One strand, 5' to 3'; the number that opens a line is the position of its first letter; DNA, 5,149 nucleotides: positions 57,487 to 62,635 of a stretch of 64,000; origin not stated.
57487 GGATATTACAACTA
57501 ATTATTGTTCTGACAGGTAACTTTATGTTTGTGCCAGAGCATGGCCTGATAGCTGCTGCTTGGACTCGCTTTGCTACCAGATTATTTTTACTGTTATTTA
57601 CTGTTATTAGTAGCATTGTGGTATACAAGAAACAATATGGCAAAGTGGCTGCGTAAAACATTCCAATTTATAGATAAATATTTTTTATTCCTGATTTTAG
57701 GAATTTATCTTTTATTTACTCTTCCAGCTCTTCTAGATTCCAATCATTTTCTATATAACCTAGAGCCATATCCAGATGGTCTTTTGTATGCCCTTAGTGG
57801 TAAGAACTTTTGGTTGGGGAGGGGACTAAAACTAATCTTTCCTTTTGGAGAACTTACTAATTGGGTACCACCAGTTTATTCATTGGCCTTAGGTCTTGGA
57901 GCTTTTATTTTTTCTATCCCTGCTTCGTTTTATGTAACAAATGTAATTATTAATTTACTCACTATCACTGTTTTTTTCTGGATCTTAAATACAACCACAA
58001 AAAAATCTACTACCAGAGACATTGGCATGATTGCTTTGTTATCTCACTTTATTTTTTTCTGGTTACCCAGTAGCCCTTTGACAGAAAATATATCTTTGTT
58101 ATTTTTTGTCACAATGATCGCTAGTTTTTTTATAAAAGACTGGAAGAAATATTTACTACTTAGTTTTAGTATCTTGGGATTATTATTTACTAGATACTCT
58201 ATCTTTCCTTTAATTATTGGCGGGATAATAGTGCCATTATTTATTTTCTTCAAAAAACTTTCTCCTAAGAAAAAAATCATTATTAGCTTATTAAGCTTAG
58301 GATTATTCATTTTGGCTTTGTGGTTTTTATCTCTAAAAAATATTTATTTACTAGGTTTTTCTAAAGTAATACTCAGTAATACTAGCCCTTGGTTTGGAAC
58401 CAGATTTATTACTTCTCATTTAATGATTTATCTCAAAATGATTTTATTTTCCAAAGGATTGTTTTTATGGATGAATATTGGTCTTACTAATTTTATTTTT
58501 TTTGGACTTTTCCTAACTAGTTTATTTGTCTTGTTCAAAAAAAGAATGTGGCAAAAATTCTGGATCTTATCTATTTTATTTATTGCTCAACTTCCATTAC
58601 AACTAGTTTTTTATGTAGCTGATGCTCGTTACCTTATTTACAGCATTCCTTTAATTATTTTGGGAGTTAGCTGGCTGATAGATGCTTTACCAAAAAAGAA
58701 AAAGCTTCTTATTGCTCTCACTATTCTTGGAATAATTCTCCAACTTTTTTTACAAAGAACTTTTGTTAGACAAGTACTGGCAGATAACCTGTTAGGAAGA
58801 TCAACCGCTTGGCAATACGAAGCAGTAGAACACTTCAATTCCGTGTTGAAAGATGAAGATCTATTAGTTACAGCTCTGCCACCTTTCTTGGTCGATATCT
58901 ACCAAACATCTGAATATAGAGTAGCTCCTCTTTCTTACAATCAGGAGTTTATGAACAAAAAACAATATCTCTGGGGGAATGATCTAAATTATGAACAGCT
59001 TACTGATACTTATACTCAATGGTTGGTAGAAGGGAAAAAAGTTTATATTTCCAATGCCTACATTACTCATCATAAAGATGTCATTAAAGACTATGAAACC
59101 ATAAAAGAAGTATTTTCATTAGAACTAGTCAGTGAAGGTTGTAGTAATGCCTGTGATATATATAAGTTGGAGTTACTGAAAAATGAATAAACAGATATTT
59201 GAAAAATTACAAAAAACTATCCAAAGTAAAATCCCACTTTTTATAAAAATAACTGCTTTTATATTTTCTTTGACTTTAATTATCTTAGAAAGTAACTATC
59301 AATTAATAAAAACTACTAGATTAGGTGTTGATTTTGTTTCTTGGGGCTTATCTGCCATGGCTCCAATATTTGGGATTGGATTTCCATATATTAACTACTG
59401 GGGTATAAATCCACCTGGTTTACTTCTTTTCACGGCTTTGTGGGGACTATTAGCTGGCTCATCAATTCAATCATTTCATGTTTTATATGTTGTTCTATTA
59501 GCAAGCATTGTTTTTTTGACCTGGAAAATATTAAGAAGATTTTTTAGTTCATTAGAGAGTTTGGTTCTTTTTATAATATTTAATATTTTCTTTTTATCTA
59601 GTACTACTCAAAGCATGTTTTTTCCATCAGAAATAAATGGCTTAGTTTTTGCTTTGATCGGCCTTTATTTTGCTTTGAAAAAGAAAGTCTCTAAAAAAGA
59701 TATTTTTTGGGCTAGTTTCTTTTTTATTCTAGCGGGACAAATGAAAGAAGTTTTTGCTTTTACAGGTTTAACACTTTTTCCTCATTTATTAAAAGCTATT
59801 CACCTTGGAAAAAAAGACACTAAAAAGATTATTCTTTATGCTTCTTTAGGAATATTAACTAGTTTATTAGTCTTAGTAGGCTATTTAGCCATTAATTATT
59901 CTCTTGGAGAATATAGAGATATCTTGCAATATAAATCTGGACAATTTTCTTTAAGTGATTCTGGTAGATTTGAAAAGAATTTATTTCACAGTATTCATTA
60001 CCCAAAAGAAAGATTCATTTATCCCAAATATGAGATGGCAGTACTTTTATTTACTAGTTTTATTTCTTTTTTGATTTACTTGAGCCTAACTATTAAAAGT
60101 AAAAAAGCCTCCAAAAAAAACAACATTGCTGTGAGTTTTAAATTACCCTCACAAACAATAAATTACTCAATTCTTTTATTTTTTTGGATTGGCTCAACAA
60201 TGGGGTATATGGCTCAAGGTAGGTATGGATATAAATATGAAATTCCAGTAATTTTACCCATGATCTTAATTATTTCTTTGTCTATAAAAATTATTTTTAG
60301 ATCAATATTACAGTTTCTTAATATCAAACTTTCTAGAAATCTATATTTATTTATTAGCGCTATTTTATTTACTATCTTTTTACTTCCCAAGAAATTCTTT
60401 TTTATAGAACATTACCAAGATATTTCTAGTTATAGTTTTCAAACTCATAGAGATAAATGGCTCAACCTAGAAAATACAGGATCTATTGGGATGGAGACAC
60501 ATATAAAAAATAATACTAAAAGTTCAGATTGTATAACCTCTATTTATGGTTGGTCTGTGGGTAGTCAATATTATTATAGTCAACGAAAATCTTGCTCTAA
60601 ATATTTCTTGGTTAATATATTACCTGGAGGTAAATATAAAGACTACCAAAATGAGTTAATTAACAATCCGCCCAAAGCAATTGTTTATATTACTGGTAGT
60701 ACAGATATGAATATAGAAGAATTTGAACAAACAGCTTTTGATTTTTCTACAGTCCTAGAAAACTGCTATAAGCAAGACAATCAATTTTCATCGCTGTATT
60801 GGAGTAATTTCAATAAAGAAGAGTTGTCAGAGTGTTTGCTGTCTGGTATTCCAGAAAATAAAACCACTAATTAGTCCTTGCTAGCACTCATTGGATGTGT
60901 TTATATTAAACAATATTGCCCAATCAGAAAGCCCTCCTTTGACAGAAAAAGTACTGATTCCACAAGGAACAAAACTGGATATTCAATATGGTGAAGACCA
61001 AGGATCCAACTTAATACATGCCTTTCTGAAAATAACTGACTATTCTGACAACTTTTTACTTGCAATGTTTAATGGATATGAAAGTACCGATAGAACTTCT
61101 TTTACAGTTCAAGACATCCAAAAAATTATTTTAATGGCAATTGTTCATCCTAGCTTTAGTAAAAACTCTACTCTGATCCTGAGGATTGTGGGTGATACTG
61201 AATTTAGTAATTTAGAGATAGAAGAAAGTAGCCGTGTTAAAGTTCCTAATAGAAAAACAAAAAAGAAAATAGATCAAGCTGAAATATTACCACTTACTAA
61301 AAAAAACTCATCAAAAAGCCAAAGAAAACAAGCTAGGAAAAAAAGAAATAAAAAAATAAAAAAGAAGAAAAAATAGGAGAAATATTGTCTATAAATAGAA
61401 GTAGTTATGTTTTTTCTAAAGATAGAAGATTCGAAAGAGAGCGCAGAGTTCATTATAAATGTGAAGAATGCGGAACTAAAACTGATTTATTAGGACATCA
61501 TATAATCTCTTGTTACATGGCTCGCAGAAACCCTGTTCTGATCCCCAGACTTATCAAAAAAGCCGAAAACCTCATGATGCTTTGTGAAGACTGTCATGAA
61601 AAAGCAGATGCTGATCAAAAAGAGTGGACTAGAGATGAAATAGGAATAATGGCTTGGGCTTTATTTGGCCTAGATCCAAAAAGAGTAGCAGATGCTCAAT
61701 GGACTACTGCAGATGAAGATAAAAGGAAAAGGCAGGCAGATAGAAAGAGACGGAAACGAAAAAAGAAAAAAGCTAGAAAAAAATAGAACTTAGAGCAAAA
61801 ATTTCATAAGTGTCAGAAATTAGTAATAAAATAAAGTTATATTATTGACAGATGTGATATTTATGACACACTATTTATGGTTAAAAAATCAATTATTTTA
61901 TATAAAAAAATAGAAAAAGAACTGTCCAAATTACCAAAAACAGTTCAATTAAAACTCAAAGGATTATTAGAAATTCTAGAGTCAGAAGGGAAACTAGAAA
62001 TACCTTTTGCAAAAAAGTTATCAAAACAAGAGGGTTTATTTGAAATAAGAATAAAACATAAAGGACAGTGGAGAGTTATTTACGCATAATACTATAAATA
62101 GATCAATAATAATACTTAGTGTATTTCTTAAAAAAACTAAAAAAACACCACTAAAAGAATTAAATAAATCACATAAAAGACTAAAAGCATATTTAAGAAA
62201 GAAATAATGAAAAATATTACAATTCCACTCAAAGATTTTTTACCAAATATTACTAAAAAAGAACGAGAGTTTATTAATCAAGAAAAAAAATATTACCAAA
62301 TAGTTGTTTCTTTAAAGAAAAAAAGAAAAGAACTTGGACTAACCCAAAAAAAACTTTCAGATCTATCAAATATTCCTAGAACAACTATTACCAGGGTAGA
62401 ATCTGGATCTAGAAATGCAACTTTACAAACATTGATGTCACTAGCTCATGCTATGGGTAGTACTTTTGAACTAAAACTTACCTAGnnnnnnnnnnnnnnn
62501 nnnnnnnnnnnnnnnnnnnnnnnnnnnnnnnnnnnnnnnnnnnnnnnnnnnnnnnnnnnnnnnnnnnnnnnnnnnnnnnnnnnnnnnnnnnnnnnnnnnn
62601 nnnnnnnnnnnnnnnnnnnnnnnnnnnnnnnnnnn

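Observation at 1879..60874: Fourteen GT-C-type membrane glycosyltransferase candidates packed into one 59-kb locus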

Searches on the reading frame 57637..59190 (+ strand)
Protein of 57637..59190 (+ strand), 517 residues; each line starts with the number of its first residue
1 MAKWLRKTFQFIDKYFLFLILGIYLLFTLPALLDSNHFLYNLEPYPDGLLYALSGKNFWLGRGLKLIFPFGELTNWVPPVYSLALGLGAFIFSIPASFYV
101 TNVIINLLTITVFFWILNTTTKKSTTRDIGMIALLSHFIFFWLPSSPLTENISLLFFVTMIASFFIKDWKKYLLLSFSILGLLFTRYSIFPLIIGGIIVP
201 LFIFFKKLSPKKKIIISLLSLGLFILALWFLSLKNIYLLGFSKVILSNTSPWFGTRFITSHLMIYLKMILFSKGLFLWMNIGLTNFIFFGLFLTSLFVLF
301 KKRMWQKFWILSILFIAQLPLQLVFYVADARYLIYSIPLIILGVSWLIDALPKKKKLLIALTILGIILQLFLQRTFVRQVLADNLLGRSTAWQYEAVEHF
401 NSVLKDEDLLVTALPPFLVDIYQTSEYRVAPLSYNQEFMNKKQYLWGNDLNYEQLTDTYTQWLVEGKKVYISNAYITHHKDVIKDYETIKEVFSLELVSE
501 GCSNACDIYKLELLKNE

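Call 5: search_protein_families(library=pfam, max_evalue=0.01, proteins=[window:57637-59190:+])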
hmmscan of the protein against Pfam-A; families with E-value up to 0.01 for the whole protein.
window:57637-59190:+ (517 aa): 0 families

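Call 11: search_protein_families(library=ncbifam, max_evalue=0.01, proteins=[window:57637-59190:+])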
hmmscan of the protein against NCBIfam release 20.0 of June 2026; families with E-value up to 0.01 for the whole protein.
window:57637-59190:+ (517 aa): 0 families

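Call 20: find_homologous_proteins(query=window:57637-59190:+, max_evalue=0.001)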
Query window:57637-59190:+ (517 aa): 85 proteins with E <= 0.001 among 8000 candidates.
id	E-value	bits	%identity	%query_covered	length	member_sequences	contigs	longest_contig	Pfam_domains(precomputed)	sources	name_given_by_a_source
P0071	0.0e+0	1119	100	100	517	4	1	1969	-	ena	-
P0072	1.5e-298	1009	88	100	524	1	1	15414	-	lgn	-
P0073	6.5e-266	901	80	99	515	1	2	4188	-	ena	-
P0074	7.8e-227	772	67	99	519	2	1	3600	-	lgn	-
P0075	9.3e-219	746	64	100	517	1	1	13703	-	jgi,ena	-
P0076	3.2e-212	724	63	98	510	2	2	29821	-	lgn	-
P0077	7.7e-211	720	64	98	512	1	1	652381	-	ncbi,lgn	ncbi:MAG: hypothetical protein ACOZAK_02125 [Patescibacteria group bacterium]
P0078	5.4e-206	704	62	98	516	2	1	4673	-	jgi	jgi:hypothetical protein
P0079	1.3e-203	696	62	99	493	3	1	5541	-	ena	-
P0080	7.5e-163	561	52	99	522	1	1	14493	-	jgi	jgi:hypothetical protein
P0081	1.6e-152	527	50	97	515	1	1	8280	-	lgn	-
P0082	1.6e-151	524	49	97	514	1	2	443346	-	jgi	jgi:hypothetical protein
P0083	5.5e-149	515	50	98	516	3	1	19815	PF13231.13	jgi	jgi:hypothetical protein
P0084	1.2e-140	488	48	96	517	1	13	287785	PF13231.13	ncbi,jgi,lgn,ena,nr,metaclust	ncbi:MAG: hypothetical protein A2182_00040 [Candidatus Pacebacteria bacterium RIFOXYA1_FULL_38_18]|n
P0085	1.6e-130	455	45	96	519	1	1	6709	-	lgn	-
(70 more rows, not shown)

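Call 59: find_encoding_contigs(protein=P0077, flank=10000, max_places=1)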
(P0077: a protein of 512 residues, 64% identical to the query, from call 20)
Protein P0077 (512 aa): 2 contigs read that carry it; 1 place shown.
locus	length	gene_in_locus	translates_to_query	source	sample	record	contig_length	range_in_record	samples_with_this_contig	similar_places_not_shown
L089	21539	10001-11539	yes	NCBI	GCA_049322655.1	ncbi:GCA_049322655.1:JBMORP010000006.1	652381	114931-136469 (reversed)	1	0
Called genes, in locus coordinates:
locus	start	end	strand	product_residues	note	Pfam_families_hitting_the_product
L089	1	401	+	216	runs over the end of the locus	-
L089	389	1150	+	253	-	PF00535:Glycos_transf_2, PF10111:Glyco_tranf_2_2, PF13641:Glyco_tranf_2_3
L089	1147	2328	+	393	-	PF00534:Glycos_transf_1, PF13692:Glyco_trans_1_4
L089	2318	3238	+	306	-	PF00535:Glycos_transf_2, PF10111:Glyco_tranf_2_2, PF13641:Glyco_tranf_2_3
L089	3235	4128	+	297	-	PF01531:Glyco_transf_11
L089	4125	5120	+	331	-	PF00535:Glycos_transf_2, PF10111:Glyco_tranf_2_2, PF13641:Glyco_tranf_2_3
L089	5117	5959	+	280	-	PF00535:Glycos_transf_2, PF10111:Glyco_tranf_2_2 (weak), PF13641:Glyco_tranf_2_3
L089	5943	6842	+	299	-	-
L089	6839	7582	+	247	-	PF13489:Methyltransf_23, PF08242:Methyltransf_12 (faint), PF13847:Methyltransf_31 (faint)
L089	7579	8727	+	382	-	PF13439:Glyco_transf_4, PF00534:Glycos_transf_1, PF13692:Glyco_trans_1_4, PF13524:Glyco_trans_1_2 (weak)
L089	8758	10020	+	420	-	PF01943:Polysacc_synt, PF13440:Polysacc_synt_3 (weak)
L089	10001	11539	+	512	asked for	-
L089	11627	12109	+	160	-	-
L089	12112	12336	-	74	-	-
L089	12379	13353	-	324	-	PF01073:3Beta_HSD, PF01370:Epimerase, PF02719:Polysacc_synt_2 (weak), PF04321:RmlD_sub_bind (weak), PF16363:GDP_Man_Dehyd, PF13460:NAD_binding_10 (weak), PF07993:NAD_binding_4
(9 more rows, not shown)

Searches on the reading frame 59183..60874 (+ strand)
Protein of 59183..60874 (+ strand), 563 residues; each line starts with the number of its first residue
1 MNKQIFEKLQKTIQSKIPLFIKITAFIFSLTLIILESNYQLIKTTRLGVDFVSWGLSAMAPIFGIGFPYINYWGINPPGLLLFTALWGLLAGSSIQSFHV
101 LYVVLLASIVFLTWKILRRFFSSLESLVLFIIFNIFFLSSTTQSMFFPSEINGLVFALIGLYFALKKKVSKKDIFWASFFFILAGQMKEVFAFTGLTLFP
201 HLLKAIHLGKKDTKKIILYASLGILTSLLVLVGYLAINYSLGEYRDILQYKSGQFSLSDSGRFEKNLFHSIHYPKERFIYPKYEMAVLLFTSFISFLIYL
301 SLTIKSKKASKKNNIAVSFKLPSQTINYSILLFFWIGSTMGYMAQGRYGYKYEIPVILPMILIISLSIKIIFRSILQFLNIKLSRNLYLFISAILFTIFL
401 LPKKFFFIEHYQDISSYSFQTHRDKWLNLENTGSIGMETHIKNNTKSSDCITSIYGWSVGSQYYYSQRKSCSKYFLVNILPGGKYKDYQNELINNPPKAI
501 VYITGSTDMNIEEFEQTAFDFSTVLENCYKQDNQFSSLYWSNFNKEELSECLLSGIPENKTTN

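Call 5: search_protein_families(library=pfam, max_evalue=0.01, proteins=[window:59183-60874:+])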
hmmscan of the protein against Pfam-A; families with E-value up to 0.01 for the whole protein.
window:59183-60874:+ (563 aa): 2 families
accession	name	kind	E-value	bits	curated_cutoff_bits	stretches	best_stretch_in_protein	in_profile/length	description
PF09594.16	GT87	-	6.2e-07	29.8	25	1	76-233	3-143/237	Glycosyltransferase family 87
PF13231.12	PMT_2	-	0.0015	19.2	26.1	1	77-230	3-153/160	Dolichyl-phosphate-mannose-protein mannosyltransferase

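Call 11: search_protein_families(library=ncbifam, max_evalue=0.01, proteins=[window:59183-60874:+])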
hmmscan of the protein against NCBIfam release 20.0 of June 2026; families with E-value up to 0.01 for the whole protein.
window:59183-60874:+ (563 aa): 0 families

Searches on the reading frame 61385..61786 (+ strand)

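Call 64: search_protein_families(library=pfam, max_evalue=1, proteins=[window:61385-61786:+])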
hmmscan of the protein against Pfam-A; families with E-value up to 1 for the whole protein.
window:61385-61786:+ (133 aa): 7 families
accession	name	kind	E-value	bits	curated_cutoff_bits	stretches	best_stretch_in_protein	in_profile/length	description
PF01844.29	HNH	-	6.7e-05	23.4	21.4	1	26-74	1-44/47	HNH endonuclease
PF12368.13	Rhodanese_C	-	0.015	16.1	26.9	1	7-43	4-38/66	Rhodanase C-terminal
PF09723.15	Zn_ribbon_8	-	0.018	15.5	34.4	1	24-36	6-18/41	Zinc ribbon domain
PF13391.12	HNH_2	-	0.037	14.3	21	1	29-72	4-56/66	HNH endonuclease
PF08274.17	Zn_Ribbon_YjdM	-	0.074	13.5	30.8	1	25-72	4-27/30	PhnA Zinc-Ribbon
PF14522.11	Cytochrome_C7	-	0.082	13.2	24.8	1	15-79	8-56/67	Cytochrome c7 and related cytochrome c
PF10955.13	Fin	-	0.24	12.1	23.7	0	22-38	3-19/76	Anti-sigma-F factor Fin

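Call 74: search_protein_families(library=padloc, max_evalue=0.001, proteins=[window:61385-61786:+])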
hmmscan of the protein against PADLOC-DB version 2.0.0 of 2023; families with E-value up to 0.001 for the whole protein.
window:61385-61786:+ (133 aa): 7 families
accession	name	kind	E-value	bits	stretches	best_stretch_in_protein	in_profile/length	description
PDLC00746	Effector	-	1.1e-06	25.9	1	47-86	69-108/389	Endonuclease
PDLC00739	Effector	-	1.9e-06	25.5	1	46-80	59-94/378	Endonuclease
PDLC01997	SAVED1--SAVED_HNH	-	1.5e-05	22.7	1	46-80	55-90/368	-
PDLC00740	Effector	-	2.4e-05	21.3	1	56-86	79-109/391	Endonuclease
PDLC04772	PDC-M68A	-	3.7e-05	21.9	1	46-86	57-97/253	-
PDLC01999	SAVED1--SAVED_HNH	-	3.8e-05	20.8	1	58-89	78-109/387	-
PDLC00749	Effector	-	0.00018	18.6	1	58-78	79-99/395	Endonuclease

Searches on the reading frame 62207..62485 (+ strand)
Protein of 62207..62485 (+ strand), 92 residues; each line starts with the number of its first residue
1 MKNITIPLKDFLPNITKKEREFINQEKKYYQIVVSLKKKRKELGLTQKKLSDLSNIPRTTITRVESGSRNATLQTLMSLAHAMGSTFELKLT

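Call 74: search_protein_families(library=padloc, max_evalue=0.001, proteins=[window:62207-62485:+])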
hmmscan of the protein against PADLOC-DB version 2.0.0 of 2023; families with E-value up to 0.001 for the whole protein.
window:62207-62485:+ (92 aa): 15 families
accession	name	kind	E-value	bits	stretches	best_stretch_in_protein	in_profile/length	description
PDLC02926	HTH_VI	-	4.1e-09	34.6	1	35-83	5-53/92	-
PDLC03668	Control_protein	-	4.6e-07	28.3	1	33-77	10-54/79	control protein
PDLC03665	Control_protein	-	6.6e-07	27.5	1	36-86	13-64/77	control protein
PDLC03671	Control_protein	-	8.2e-07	27.2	1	40-86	23-69/84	control protein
PDLC03953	RmrA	-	1.8e-06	25.5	1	36-85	10-59/373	-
PDLC03666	Control_protein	-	2.5e-06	25.8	1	29-83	7-58/77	control protein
PDLC03536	REase_II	-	2.6e-06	25.3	1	29-86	7-65/237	Type II restriction enzyme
PDLC04760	PDC-M64C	-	1e-05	23.8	1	12-85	10-80/93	-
PDLC03664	Control_protein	-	3.6e-05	22.1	1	36-83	18-65/74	control protein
PDLC03946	RmrA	-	4.6e-05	20.3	1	36-84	7-55/357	-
PDLC04142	capH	-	4.8e-05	22.4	1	35-88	10-63/103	capH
PDLC03952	RmrA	-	0.0001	19.3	1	31-84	22-75/395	-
PDLC03949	RmrA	-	0.00029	17.8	1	37-85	8-56/363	-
PDLC03954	RmrA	-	0.0003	17.8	1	35-84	14-63/380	-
PDLC03951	RmrA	-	0.00044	17.3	1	36-85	13-62/400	-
